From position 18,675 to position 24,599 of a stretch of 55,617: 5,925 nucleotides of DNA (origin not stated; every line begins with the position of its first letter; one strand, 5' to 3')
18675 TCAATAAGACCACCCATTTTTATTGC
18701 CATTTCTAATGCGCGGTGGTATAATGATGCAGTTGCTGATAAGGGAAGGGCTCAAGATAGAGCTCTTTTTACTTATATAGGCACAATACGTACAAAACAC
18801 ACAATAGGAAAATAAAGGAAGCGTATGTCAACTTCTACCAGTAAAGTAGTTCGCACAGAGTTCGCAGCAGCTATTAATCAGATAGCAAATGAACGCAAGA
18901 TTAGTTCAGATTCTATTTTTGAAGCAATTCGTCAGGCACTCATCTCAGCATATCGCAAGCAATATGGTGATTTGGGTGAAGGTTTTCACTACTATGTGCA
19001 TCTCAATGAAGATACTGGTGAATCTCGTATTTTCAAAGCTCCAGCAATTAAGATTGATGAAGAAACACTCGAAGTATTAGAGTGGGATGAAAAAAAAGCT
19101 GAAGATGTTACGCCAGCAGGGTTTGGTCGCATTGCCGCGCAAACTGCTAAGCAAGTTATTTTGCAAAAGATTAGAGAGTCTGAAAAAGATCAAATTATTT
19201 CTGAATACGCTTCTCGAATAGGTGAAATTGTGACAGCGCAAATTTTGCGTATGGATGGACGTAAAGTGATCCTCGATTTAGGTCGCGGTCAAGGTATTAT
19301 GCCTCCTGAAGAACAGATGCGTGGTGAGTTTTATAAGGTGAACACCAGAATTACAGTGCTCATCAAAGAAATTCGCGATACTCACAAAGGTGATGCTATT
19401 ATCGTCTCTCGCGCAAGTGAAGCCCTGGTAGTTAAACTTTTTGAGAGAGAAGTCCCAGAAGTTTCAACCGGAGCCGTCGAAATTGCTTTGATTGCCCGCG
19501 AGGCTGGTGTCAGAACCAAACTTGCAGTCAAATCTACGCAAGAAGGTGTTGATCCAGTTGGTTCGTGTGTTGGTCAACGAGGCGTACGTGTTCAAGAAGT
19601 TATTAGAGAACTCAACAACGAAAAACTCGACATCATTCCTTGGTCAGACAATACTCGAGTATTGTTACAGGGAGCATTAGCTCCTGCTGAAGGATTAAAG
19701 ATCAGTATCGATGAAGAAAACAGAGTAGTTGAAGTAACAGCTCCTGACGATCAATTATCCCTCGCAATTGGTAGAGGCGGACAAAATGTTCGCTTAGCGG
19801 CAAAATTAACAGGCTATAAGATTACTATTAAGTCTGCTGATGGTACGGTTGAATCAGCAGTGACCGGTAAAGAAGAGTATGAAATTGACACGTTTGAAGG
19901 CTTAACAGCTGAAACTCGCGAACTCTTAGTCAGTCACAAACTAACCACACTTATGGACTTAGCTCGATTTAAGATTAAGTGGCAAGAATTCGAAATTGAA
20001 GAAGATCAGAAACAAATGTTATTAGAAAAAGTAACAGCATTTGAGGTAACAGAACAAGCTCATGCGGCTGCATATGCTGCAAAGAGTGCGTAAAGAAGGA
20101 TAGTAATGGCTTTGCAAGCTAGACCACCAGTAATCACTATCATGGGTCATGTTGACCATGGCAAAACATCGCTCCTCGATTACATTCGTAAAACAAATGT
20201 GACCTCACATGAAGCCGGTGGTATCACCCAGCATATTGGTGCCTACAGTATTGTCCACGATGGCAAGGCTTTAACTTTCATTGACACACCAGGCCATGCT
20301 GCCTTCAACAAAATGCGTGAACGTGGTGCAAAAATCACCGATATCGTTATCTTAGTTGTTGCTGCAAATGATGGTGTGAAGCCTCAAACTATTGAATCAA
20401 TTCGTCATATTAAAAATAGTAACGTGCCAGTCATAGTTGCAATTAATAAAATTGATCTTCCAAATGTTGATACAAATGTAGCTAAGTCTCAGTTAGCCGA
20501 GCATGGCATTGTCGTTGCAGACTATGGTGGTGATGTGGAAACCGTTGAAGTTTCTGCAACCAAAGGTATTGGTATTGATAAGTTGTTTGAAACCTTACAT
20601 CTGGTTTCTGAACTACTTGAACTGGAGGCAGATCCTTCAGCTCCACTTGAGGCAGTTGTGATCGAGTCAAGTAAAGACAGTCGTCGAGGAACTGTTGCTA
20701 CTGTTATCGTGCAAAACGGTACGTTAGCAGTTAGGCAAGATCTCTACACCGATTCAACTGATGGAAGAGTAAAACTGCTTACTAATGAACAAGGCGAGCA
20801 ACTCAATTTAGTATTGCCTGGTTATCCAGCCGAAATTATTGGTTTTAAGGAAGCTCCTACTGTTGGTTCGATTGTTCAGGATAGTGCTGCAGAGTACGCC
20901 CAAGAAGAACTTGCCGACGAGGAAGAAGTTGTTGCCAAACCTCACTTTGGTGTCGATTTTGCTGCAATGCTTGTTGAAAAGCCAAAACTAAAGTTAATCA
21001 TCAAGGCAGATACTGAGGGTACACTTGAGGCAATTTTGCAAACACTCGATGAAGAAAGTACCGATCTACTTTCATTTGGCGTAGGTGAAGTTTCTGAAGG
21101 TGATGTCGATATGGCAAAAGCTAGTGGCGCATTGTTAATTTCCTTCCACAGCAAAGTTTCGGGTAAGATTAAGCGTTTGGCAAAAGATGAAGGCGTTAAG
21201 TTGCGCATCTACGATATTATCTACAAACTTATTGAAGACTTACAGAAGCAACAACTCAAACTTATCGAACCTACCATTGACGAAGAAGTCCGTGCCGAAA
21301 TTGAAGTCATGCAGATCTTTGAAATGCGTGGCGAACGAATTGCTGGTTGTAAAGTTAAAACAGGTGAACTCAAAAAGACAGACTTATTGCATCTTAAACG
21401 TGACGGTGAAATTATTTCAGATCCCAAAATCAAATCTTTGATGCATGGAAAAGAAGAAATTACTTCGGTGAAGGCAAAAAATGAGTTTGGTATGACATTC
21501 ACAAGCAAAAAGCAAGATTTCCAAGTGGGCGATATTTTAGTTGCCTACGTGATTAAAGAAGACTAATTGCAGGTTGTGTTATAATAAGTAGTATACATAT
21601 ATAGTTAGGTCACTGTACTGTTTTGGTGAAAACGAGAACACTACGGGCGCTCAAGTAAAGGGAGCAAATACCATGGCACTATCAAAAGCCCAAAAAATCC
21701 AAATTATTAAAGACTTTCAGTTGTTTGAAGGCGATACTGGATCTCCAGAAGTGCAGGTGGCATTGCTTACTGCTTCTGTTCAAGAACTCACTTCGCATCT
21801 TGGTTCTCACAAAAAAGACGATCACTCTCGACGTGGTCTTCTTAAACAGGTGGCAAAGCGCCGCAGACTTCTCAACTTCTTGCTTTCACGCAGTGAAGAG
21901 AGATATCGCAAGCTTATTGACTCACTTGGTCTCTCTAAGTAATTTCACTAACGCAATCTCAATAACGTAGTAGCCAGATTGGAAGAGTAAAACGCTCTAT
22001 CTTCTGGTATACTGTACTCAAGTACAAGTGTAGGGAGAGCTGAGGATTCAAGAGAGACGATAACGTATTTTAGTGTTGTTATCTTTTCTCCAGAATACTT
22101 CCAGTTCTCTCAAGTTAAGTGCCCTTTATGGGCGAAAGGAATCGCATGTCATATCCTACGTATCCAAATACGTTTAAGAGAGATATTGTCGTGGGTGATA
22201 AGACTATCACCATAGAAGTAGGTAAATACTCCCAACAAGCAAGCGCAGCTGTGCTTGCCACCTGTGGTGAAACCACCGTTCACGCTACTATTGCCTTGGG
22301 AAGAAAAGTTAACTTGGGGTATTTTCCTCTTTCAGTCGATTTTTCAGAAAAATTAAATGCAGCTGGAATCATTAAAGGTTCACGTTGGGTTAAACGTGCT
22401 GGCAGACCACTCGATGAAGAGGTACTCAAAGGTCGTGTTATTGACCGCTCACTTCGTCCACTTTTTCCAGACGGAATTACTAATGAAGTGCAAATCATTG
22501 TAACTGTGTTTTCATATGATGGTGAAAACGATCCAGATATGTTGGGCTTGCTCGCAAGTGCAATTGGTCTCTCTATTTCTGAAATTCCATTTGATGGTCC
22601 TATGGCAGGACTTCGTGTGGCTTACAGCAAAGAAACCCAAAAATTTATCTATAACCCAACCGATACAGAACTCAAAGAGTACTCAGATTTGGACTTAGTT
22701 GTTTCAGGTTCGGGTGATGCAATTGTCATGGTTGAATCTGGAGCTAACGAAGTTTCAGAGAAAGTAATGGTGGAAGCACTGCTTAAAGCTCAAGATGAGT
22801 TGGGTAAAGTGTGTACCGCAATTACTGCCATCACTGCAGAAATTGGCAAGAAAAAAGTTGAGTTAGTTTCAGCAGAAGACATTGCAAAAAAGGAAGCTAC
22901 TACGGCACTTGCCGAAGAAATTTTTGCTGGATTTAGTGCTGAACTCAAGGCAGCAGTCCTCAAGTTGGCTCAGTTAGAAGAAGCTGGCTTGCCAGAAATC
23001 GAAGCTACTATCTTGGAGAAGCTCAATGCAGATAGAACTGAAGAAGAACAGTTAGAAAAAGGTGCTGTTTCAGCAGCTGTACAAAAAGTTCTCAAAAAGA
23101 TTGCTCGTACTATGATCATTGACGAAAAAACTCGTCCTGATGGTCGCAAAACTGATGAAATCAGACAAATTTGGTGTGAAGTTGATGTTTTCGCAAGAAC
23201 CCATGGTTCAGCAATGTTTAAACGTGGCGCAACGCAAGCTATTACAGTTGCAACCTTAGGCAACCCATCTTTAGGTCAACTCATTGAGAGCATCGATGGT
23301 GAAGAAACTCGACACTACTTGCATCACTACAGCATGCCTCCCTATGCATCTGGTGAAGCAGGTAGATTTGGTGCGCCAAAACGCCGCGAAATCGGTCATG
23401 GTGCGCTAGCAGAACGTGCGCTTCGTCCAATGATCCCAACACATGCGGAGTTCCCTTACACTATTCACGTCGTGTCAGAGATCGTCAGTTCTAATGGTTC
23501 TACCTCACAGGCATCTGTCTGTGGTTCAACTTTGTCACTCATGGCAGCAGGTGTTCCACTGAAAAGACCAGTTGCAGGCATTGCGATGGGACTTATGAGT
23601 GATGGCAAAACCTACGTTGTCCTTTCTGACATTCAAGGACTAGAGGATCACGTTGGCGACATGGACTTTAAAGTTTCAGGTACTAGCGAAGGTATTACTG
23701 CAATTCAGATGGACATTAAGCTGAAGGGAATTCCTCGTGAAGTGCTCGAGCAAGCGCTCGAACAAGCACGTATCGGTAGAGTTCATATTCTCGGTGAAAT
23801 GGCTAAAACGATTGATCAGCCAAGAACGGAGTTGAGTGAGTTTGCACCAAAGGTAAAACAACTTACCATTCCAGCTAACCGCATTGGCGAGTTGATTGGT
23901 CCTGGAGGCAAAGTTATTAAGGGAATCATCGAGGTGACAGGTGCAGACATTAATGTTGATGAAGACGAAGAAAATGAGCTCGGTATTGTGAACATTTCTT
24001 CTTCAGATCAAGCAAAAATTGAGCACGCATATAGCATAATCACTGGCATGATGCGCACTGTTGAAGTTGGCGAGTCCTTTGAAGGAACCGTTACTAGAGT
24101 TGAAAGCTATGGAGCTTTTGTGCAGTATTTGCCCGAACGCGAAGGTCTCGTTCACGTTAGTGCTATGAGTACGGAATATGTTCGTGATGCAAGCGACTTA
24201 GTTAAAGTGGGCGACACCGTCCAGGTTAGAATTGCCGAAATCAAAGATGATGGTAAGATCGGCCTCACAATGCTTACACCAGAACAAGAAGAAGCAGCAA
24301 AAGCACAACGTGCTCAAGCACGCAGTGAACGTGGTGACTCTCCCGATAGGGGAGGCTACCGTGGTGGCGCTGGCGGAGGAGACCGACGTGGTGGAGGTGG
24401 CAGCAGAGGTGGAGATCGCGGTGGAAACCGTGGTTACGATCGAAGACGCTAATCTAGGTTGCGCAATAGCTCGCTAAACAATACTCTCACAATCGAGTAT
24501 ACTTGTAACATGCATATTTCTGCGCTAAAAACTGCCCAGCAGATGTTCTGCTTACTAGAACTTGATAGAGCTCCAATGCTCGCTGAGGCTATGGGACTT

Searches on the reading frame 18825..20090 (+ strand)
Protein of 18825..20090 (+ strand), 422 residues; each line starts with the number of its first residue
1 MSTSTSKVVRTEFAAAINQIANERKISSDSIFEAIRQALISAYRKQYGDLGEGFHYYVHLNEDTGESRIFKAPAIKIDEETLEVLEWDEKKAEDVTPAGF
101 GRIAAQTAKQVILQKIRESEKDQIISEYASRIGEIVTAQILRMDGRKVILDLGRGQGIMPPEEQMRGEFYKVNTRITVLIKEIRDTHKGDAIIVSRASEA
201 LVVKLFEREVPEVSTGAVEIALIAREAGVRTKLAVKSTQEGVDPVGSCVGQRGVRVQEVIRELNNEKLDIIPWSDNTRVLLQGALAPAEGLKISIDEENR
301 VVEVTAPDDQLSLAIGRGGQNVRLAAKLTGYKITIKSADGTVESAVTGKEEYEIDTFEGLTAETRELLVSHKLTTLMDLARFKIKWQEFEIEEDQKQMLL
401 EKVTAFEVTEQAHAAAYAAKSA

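Call 9: search_protein_families(library=pfam, proteins=[window:18825-20090:+], max_evalue=0.00001)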
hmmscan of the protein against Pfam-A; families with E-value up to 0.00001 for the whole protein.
window:18825-20090:+ (422 aa): 2 families
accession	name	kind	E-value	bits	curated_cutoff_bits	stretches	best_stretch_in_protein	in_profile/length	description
PF13184.12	KH_5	-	1.1e-22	80.4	27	1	227-295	1-69/69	NusA-like KH domain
PF08529.16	NusA_N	-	1.1e-21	77.6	23.8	1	12-122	1-119/119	NusA N-terminal domain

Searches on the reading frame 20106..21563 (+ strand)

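Call 8: search_protein_families(library=pfam, proteins=[window:20106-21563:+], max_evalue=0.00001)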
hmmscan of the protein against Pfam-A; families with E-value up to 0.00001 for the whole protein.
window:20106-21563:+ (486 aa): 6 families
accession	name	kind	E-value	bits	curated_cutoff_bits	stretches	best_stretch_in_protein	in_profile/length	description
PF00009.33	GTP_EFTU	-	6.7e-36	124.1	26.5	1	10-165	6-183/188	Elongation factor Tu GTP binding domain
PF11987.13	IF-2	-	2e-26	92.6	27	1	291-379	23-116/117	Translation-initiation factor 2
PF22042.2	EF-G_D2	-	8.1e-15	55.1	27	1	180-256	1-80/84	Elongation factor G domain 2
PF01926.29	MMR_HSR1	-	5.4e-12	46.3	21.9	1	10-115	2-113/113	50S ribosome-binding GTPase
PF00071.28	Ras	-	6.7e-08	32.7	21.6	1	11-164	3-156/162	Ras family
PF10662.15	PduV-EutP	-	8.8e-06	26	21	0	10-165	4-142/143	Ethanolamine utilisation - propanediol utilisation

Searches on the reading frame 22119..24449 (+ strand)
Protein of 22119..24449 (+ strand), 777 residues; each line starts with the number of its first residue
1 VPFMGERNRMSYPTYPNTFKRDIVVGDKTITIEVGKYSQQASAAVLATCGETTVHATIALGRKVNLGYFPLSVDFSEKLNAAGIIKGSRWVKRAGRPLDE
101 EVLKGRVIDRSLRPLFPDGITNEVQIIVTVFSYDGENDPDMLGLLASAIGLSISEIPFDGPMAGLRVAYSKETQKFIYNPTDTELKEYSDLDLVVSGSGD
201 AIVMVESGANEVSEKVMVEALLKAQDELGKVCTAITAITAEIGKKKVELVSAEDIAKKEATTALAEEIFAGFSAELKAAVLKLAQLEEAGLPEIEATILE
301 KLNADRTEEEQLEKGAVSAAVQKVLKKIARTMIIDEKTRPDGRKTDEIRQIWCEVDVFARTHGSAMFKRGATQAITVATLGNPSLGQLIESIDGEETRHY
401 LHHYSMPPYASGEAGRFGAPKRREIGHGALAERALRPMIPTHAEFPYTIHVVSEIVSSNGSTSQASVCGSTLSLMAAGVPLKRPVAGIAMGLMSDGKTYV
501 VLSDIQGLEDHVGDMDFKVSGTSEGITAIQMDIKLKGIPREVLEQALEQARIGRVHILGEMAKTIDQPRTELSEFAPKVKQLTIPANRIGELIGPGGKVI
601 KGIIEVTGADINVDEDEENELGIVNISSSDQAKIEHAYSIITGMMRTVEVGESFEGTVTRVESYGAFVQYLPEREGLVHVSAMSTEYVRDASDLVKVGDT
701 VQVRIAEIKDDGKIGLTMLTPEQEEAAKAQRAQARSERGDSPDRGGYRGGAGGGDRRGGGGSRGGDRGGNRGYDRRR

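Call 8: search_protein_families(library=pfam, proteins=[window:22119-24449:+], max_evalue=0.00001)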
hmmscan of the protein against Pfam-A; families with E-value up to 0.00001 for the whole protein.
window:22119-24449:+ (777 aa): 5 families
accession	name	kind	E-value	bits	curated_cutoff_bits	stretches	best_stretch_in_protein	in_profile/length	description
PF01138.27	RNase_PH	-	3.8e-46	157.2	25.5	2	347-480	1-130/130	3' exoribonuclease family, domain 1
PF03725.20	RNase_PH_C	-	1.5e-17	63.7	20.8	2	161-226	2-66/67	3' exoribonuclease family, domain 2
PF00575.29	S1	-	5.2e-17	62.4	22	1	648-717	2-72/74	S1 RNA binding domain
PF00013.35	KH_1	-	8.4e-12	45.1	21.5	1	581-641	3-64/66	KH domain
PF03726.19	PNPase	-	3.5e-08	34.2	24.6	1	272-344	10-81/81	Polyribonucleotide nucleotidyltransferase, RNA binding domain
